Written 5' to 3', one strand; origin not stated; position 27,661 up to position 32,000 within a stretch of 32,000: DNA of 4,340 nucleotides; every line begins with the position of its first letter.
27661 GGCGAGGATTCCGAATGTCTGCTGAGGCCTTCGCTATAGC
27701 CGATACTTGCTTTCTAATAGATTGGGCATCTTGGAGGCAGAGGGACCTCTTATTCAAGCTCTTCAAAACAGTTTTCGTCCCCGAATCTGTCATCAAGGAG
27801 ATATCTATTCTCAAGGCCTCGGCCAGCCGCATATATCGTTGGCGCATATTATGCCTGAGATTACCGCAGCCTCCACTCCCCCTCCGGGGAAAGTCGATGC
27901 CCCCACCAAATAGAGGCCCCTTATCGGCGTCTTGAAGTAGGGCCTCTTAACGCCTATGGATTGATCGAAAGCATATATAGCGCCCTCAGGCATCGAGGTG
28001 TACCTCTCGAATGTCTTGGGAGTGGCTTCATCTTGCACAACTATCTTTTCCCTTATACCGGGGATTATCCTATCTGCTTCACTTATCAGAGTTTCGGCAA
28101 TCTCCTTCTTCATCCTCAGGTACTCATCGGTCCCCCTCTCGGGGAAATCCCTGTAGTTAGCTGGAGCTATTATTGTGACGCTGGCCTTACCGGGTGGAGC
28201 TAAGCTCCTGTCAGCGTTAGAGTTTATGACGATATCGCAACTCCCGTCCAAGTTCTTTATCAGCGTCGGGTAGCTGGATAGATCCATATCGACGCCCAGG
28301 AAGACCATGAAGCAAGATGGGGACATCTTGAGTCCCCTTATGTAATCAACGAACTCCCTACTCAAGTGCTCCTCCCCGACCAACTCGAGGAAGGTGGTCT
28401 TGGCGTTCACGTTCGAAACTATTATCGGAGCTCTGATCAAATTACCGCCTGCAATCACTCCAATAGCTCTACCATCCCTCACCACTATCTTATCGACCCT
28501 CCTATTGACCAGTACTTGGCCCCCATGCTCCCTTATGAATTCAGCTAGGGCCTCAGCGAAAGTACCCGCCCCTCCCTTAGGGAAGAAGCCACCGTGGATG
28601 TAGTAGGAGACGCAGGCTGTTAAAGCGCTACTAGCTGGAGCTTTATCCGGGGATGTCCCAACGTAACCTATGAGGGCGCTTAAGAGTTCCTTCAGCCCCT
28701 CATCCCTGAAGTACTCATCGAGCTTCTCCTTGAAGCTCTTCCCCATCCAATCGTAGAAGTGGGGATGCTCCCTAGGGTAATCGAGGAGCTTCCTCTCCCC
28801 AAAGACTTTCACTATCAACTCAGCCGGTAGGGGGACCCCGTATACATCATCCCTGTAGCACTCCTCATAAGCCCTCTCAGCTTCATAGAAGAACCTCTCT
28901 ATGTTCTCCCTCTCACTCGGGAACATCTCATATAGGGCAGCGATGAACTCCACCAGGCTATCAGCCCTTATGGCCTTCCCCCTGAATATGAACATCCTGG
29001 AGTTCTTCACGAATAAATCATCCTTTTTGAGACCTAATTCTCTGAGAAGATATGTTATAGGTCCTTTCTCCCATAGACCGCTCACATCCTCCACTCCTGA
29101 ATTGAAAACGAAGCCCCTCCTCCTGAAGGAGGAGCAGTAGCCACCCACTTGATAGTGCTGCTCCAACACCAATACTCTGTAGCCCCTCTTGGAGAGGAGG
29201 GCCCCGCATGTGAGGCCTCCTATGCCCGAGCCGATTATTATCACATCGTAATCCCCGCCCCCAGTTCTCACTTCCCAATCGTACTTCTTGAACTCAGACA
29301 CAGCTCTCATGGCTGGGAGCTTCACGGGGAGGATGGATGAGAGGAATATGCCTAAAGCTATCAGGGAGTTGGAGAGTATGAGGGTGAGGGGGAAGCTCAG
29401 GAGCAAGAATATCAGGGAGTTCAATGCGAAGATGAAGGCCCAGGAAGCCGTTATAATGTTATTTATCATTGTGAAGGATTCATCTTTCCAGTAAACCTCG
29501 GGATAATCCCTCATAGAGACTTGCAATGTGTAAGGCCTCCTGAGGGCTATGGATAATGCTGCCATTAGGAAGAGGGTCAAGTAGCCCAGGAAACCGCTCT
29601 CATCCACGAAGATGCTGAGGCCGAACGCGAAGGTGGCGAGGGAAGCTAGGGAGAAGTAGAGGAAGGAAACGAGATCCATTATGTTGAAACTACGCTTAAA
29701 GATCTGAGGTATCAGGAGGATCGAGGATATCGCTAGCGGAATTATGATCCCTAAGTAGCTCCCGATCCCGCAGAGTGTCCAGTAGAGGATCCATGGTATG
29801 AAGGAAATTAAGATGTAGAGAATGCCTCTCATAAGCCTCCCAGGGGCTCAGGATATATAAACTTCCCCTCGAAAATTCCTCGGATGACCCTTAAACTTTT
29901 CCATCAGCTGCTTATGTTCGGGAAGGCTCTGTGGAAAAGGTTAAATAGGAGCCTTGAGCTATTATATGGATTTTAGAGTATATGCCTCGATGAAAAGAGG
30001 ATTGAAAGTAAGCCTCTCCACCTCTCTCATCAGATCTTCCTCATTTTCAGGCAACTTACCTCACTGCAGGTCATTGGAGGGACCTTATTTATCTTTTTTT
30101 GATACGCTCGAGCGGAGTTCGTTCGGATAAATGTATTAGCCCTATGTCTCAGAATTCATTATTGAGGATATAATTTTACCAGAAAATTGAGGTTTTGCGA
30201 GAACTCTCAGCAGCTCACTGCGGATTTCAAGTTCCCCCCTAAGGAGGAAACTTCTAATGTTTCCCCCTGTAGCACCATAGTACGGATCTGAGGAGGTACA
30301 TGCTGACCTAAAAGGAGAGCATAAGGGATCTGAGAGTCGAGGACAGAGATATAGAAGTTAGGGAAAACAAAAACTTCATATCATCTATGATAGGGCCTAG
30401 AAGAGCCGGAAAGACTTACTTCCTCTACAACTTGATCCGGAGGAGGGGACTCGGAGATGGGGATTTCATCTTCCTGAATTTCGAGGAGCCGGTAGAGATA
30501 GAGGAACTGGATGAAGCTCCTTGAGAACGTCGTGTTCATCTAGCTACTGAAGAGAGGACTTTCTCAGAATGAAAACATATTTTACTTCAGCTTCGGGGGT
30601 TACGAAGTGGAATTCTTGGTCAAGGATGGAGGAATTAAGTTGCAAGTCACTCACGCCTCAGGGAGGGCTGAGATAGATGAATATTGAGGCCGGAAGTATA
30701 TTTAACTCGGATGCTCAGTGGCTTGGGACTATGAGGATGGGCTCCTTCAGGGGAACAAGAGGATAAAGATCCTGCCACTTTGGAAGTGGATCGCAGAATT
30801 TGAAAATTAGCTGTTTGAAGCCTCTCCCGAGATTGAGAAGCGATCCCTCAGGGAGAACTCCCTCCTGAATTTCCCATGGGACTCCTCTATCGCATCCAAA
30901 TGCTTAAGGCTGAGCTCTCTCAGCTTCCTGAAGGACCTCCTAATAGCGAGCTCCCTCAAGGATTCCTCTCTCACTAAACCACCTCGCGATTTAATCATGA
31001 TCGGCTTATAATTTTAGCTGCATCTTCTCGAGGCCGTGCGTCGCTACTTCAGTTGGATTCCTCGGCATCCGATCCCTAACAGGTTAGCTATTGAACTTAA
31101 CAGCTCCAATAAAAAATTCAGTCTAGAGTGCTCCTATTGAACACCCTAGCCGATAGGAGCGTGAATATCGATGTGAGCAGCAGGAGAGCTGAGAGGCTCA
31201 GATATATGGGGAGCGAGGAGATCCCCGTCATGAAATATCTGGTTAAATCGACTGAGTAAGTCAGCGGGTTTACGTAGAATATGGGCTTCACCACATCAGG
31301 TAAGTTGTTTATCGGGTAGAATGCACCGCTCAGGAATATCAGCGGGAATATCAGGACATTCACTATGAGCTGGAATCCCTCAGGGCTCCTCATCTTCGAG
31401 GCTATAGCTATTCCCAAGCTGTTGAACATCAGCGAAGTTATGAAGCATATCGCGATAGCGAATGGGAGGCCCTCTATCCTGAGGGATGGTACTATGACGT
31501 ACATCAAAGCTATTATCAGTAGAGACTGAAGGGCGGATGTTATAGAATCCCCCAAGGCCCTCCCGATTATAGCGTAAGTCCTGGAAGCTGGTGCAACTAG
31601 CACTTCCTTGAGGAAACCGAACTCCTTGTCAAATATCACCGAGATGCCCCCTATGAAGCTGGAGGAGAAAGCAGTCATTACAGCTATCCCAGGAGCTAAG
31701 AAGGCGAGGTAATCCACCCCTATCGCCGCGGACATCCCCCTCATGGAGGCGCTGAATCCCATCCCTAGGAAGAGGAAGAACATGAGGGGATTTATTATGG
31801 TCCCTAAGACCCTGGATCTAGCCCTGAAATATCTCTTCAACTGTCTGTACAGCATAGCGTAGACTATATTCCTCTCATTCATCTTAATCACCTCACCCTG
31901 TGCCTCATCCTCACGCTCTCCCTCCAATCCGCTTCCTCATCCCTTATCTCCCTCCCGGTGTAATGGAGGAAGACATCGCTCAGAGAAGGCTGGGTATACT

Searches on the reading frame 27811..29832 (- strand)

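Call 60: search_protein_families(library=pfam, proteins=[window:27811-29832:-], max_evalue=0.001)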
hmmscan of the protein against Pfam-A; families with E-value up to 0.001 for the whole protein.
window:27811-29832:- (673 aa): 9 families
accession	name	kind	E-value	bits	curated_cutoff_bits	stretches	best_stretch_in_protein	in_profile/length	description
PF01593.30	Amino_oxidase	-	8e-27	95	19.8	1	204-667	1-442/443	Flavin containing amine oxidoreductase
PF13450.12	NAD_binding_8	-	1.2e-14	54.7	21.9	1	199-247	1-49/68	NAD(P)-binding Rossmann-like domain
PF01266.30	DAO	-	2.2e-12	47.6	27.9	1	196-239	1-43/353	FAD dependent oxidoreductase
PF00890.30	FAD_binding_2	-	5.6e-08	32.8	20.4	1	196-236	1-39/414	FAD binding domain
PF00996.24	GDI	-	3.3e-06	26.3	23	0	194-236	4-46/436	GDP dissociation inhibitor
PF01946.23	Thi4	-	9.2e-06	25.5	26.2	1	195-232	18-56/235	Thi4 family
PF12831.13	FAD_oxidored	-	4.5e-05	23.4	27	1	196-235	1-40/416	FAD dependent oxidoreductase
PF01494.25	FAD_binding_3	-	5.3e-05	23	22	1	194-227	1-34/349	FAD binding domain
PF03486.20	HI0933_like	-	0.00026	21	50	0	196-230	2-36/244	HI0933-like protein Rossmann domain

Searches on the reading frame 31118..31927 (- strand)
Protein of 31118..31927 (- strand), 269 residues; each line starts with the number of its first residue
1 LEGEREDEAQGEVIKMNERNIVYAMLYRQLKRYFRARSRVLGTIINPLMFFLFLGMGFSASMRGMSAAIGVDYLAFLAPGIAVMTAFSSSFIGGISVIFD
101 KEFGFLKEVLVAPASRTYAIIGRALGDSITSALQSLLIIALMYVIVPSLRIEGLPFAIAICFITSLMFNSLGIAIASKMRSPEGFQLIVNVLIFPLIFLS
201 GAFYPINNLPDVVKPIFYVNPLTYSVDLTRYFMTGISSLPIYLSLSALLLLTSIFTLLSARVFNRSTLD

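Call 60: search_protein_families(library=pfam, proteins=[window:31118-31927:-], max_evalue=0.001)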
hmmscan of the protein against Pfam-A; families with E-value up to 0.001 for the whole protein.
window:31118-31927:- (269 aa): 2 families
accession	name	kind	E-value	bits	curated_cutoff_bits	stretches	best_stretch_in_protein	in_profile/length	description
PF01061.29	ABC2_membrane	-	3.9e-34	118.5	26.9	1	23-231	4-208/211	ABC-2 type transporter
PF12698.13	ABC2_membrane_3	-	2.2e-18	66.9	31.6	1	73-260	160-346/347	ABC-2 family transporter protein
